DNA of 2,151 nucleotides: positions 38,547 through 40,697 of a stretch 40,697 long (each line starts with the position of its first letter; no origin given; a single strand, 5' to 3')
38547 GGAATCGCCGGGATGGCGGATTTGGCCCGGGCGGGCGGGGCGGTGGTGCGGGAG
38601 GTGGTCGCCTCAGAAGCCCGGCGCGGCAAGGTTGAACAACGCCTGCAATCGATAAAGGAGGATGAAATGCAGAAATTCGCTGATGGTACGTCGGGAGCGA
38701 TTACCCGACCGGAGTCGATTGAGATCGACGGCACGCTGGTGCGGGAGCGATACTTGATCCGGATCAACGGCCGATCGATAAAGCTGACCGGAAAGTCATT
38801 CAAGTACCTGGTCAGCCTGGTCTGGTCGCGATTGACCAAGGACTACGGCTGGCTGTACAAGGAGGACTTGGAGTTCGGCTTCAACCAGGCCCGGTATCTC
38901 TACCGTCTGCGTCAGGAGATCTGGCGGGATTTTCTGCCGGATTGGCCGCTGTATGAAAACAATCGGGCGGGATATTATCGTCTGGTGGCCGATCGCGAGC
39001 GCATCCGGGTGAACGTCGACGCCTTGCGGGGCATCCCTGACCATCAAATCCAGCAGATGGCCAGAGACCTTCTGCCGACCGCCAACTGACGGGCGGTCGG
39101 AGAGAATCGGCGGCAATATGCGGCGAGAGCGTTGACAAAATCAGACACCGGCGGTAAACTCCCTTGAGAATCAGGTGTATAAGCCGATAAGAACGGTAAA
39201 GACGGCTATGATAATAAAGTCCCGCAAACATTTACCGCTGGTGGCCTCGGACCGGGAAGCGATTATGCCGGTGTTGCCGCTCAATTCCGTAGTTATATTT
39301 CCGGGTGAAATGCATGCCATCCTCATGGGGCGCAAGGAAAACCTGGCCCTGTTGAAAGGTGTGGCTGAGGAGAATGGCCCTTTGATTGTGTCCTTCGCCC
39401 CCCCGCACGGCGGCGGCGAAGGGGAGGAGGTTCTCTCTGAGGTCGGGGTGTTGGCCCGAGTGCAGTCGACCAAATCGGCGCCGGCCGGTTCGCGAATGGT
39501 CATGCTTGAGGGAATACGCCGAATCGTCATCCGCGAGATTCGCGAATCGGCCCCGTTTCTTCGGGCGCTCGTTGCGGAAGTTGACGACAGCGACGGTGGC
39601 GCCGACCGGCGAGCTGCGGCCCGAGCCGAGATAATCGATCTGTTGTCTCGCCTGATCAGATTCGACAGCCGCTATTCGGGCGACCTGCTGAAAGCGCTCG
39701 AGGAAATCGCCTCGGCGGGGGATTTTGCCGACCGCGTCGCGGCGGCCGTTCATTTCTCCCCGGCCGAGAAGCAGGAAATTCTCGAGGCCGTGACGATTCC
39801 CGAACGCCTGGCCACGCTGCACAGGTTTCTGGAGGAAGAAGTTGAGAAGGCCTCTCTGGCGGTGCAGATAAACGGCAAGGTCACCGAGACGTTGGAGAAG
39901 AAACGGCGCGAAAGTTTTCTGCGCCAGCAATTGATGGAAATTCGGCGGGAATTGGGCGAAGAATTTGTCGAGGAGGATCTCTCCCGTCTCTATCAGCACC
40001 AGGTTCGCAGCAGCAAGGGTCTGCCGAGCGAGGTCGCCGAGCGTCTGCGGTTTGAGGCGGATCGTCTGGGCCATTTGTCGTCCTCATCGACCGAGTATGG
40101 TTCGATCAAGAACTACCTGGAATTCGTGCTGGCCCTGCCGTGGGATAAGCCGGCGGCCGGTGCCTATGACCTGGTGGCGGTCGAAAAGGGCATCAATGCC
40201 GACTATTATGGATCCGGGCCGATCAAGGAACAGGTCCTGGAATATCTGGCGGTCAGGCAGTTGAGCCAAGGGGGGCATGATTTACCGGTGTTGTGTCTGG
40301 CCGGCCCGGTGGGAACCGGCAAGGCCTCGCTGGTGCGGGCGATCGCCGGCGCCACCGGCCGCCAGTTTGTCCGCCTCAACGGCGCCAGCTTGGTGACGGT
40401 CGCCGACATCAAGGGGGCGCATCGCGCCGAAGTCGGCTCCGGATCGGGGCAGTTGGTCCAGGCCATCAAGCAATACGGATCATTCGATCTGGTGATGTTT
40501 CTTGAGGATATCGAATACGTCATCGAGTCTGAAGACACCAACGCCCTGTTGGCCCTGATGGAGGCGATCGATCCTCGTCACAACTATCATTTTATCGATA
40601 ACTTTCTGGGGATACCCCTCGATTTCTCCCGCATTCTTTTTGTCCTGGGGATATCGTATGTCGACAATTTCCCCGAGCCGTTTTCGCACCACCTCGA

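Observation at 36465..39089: Bacterial Hel308/Ski2-like helicase with a DELQ motif II and an added OmpR/PhoB-type winged-helix DNA-binding domain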

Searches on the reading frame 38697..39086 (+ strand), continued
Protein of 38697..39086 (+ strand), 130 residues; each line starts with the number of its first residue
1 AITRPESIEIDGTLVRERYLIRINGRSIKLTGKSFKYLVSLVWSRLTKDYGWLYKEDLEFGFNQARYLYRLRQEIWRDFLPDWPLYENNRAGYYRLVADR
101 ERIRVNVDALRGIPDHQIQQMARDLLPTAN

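Call 57: find_encoding_contigs(protein=P0183, flank=7000, max_places=1)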
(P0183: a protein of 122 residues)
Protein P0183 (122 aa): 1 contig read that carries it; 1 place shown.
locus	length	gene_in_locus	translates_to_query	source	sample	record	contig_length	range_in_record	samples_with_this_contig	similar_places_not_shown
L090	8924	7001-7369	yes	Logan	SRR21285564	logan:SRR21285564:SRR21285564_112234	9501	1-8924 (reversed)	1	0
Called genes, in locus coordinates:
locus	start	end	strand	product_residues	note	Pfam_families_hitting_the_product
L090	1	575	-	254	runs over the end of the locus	PF04402:SIMPL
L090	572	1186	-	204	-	PF12840:HTH_20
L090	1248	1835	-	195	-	PF03741:TerC (weak)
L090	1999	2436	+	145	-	PF22811:Zn_ribbon_NrdR, PF03477:ATP-cone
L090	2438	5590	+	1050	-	PF02867:Ribonuc_red_lgC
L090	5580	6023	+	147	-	PF00692:dUTPase, PF22769:DCD (weak)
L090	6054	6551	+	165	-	PF00383:dCMP_cyt_deam_1, PF14437:MafB19-deam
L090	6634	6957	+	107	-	PF07449:HyaE (weak), PF00085:Thioredoxin, PF13098:Thioredoxin_2, PF13905:Thioredoxin_8 (faint)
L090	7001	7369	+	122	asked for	-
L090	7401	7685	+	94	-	PF22277:EncFtn-like, PF02915:Rubrerythrin (weak)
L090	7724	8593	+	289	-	PF18723:HMUDK_hel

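Call 58: search_protein_families(library=phrogs, alignment_id=A3, max_evalue=0.001)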
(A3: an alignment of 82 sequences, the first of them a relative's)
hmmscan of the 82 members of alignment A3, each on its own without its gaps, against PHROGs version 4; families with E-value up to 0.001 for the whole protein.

A. member 1, P0171 (128 aa): 0 families

B. families by the number of members that match (of 82 scanned): 0 families

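Call 59: find_related_loci(query=A2, collection=viral_contigs, flank=6000)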
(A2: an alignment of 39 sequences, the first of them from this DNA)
Query A2 (130 aa) in viral_contigs; peptide patterns used: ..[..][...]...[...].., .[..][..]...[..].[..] (x = any residue, [..] = any of these).
19 stretches matched a pattern; 1 encode a relative of the query (tblastn E <= 1e-3); 1 distinct loci.
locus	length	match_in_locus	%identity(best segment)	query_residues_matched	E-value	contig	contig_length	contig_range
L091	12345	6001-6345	39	10-122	3e-17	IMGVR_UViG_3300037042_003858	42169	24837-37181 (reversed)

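Call 63: search_protein_families(library=pfam, proteins=[L091:716-2056:+, L091:2040-2879:+, L091:3148-3795:+, L091:4953-5648:+, L091:5594-5989:+, L091:5989-6366:+, L091:6366-7031:+, L091:7051-7971:+, L091:7802-8437:+, L091:10642-11142:+], max_evalue=0.001)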
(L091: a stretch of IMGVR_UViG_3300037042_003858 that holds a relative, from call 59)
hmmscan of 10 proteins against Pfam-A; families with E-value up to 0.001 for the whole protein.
L091:716-2056:+ (447 aa): 1 family
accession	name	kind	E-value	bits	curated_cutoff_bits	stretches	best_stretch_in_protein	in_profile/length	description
PF09588.16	YqaJ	-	2.9e-22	80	22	1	135-275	1-149/150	YqaJ-like viral recombinase domain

L091:2040-2879:+ (280 aa): 1 family
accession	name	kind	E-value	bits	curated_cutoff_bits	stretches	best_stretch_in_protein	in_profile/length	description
PF03837.19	RecT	-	3e-43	148.1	24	1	44-231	2-183/198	RecT family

L091:3148-3795:+ (216 aa): 0 families

L091:4953-5648:+ (232 aa): 0 families

L091:5594-5989:+ (132 aa): 0 families

L091:5989-6366:+ (126 aa): 0 families

L091:6366-7031:+ (222 aa): 0 families

L091:7051-7971:+ (307 aa): 0 families

L091:7802-8437:+ (212 aa): 0 families

L091:10642-11142:+ (167 aa): 1 family
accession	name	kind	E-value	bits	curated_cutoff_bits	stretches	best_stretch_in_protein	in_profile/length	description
PF13404.12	HTH_AsnC-type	-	4.6e-06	26.8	27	1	20-60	2-42/42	AsnC-type helix-turn-helix domain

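Call 77: search_dna_similar(query=window:38697-39086:+, collection=phages, mode=protein, max_evalue=0.001, max_rows=20)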
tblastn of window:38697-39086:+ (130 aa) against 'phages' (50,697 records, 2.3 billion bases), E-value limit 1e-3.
No match.

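Call 78: find_homologous_proteins(query=A3, max_evalue=0.00001)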
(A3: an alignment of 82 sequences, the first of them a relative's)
Query A3 (82 sequences) (128 aa, profile of the alignment): 5 proteins with E <= 0.00001 among 3979 candidates.
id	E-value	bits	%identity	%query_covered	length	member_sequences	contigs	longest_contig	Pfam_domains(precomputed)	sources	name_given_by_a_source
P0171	1.2e-38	150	100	100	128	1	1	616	-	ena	-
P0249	3.8e-31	126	24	91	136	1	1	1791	-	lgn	-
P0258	2.7e-30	123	31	87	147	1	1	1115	-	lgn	-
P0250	4.0e-30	122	30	88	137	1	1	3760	-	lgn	-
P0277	3.7e-23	100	30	80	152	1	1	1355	-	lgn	-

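Call 79: find_encoding_contigs(protein=P0275, flank=7000, max_places=1)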
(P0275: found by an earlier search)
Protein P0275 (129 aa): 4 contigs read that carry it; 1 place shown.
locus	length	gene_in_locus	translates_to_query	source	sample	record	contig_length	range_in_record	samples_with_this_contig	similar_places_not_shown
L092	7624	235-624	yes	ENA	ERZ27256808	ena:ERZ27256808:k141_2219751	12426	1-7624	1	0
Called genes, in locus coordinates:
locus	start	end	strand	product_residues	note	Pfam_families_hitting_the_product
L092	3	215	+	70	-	?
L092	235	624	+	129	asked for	-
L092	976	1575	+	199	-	-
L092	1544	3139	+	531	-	PF05876:GpA_ATPase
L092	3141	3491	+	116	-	-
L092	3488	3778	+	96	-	-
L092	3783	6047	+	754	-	PF04860:Phage_portal, PF04233:Phage_Mu_F (weak)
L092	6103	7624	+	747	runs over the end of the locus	PF04586:Peptidase_S78, PF05065:Phage_capsid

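Call 80: find_encoding_contigs(protein=P0210, flank=7000, max_places=1)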
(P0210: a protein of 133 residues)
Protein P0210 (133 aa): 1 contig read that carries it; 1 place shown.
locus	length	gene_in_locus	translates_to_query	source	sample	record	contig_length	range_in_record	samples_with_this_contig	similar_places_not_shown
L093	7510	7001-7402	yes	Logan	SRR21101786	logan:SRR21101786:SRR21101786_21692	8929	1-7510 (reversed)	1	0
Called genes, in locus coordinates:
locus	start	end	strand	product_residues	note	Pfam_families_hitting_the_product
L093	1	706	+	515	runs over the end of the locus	PF01364:Peptidase_C25, PF18962:Por_Secre_tail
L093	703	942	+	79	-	-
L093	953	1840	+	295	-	-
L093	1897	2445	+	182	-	-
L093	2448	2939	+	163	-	-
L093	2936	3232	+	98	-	PF13223:DUF4031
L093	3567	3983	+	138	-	-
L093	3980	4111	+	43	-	-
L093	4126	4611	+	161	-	-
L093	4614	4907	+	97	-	-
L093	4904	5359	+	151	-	-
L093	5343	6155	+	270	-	PF07505:DUF5131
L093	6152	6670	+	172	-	-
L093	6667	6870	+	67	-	-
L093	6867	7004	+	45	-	-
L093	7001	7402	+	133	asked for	-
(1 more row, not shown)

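Call 81: find_encoding_contigs(protein=P0145, flank=5000, max_places=1)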
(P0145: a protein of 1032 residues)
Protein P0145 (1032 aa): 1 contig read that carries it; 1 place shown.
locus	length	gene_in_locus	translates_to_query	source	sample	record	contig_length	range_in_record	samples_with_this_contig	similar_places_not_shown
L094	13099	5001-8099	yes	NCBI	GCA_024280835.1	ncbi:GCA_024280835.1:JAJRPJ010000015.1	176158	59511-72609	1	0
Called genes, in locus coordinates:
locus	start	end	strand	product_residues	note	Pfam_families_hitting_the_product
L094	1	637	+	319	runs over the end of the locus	-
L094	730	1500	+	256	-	PF01618:MotA_ExbB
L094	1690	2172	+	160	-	PF02472:ExbD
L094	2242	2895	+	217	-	PF02472:ExbD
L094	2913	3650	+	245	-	PF03544:TonB_C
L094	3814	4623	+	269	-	PF03544:TonB_C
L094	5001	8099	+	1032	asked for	PF00270:DEAD, PF00271:Helicase_C (weak)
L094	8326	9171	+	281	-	PF02190:LON_substr_bdg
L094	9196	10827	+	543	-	PF00004:AAA, PF22667:Lon_lid (weak), PF05362:Lon_C, PF13541:ChlI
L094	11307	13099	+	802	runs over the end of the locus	PF19190:BACON_2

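Call 85: fold_search(model_id=the predicted structure, library=viral)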
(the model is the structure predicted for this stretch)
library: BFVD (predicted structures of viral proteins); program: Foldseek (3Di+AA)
matches with E <= 10: 275; with E <= 0.001: 0
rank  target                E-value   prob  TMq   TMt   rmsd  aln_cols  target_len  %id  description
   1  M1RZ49                2.2e-01  0.54  0.42  0.44   4.8       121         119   18  (no name in the UniProt tables at hand)
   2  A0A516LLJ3            3.6e-01  0.25  0.29  0.32   9.4        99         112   12  (no name in the UniProt tables at hand)
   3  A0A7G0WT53            4.4e-01  0.09  0.21  0.12  15.0       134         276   18  N1R/p28 family protein [Fowlpox virus]
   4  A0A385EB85            7.1e-01  0.06  0.21  0.20  19.7       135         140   12  Uncharacterized protein [Caulobacter phage CcrPW]
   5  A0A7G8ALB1            7.5e-01  0.06  0.22  0.15  13.8       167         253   13  (no name in the UniProt tables at hand)
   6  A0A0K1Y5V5            7.5e-01  0.05  0.15  0.08  16.9        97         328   18  Nucleotidyltransferase [Mycobacterium phage Zeenon]
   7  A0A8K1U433            1.0e+00  0.07  0.19  0.06  13.1        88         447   24  Serine protease [Riboviria sp.]
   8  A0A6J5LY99            1.1e+00  0.10  0.28  0.13   8.8       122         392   15  Uncharacterized protein [uncultured Caudovirales phage]
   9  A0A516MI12            1.4e+00  0.51  0.40  0.40   3.8        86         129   19  (no name in the UniProt tables at hand)
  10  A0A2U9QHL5            1.4e+00  0.14  0.28  0.09   8.0        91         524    9  Uncharacterized protein [Sea otter poxvirus]
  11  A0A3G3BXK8            1.4e+00  0.11  0.15  0.22   8.4        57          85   21  (no name in the UniProt tables at hand)
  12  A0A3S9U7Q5            1.4e+00  0.09  0.27  0.06  11.4       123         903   13  (no name in the UniProt tables at hand)
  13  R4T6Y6                1.4e+00  0.08  0.24  0.13  14.3        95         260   12  Uncharacterized protein [Halogranum tailed virus 1]
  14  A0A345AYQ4            1.5e+00  0.16  0.31  0.32   4.8        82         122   16  (no name in the UniProt tables at hand)
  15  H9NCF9                1.5e+00  0.07  0.20  0.19  12.2        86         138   14  (no name in the UniProt tables at hand)
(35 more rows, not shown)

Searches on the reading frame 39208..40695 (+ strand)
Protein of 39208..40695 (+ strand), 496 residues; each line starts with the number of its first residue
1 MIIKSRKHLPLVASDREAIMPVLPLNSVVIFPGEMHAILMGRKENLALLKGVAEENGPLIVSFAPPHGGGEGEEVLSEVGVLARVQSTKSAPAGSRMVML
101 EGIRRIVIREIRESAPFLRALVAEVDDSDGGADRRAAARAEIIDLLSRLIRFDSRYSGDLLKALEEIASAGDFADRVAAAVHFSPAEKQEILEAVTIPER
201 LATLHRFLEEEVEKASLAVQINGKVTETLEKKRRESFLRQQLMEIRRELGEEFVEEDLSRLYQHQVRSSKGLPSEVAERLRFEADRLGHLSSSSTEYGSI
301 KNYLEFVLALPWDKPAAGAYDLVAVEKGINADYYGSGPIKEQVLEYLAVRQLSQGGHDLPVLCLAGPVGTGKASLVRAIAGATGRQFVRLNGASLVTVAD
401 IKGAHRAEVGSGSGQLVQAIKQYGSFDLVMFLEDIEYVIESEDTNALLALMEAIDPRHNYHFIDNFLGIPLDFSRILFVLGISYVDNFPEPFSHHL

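Call 47: search_protein_families(library=pfam, proteins=[window:39208-40695:+], max_evalue=1)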
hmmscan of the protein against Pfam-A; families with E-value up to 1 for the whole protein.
window:39208-40695:+ (496 aa): 11 families
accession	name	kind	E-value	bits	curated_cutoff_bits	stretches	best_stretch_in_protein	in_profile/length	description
PF02190.22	LON_substr_bdg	-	5.3e-30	105.3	28.7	1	20-209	2-199/200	ATP-dependent protease La (LON) substrate-binding domain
PF00004.35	AAA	-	1e-10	42.6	21.2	1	362-459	1-97/131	ATPase family associated with various cellular activities (AAA)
PF07728.20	AAA_5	-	4.6e-05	23.9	22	1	362-452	2-91/139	AAA domain (dynein-related subfamily)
PF05673.19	DUF815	-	0.011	15.4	23.8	1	349-390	44-84/249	Protein of unknown function (DUF815)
PF08298.17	AAA_PrkA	-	0.014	14.9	25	1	331-379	58-105/358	PrkA AAA domain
PF13191.12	AAA_16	-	0.048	14.6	32.6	1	349-395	16-63/167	AAA ATPase domain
PF02367.23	TsaE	-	0.051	14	26.6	1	353-384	15-46/128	Threonylcarbamoyl adenosine biosynthesis protein TsaE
PF13521.12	AAA_28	-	0.14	12.8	27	0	363-388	3-28/164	AAA domain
PF13476.12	AAA_23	-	0.18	12.9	27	1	360-413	20-67/201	AAA domain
PF13604.12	AAA_30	-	0.45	10.6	27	0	361-393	20-52/191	AAA domain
PF13401.12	AAA_22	-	0.54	11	27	0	361-421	7-76/130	AAA domain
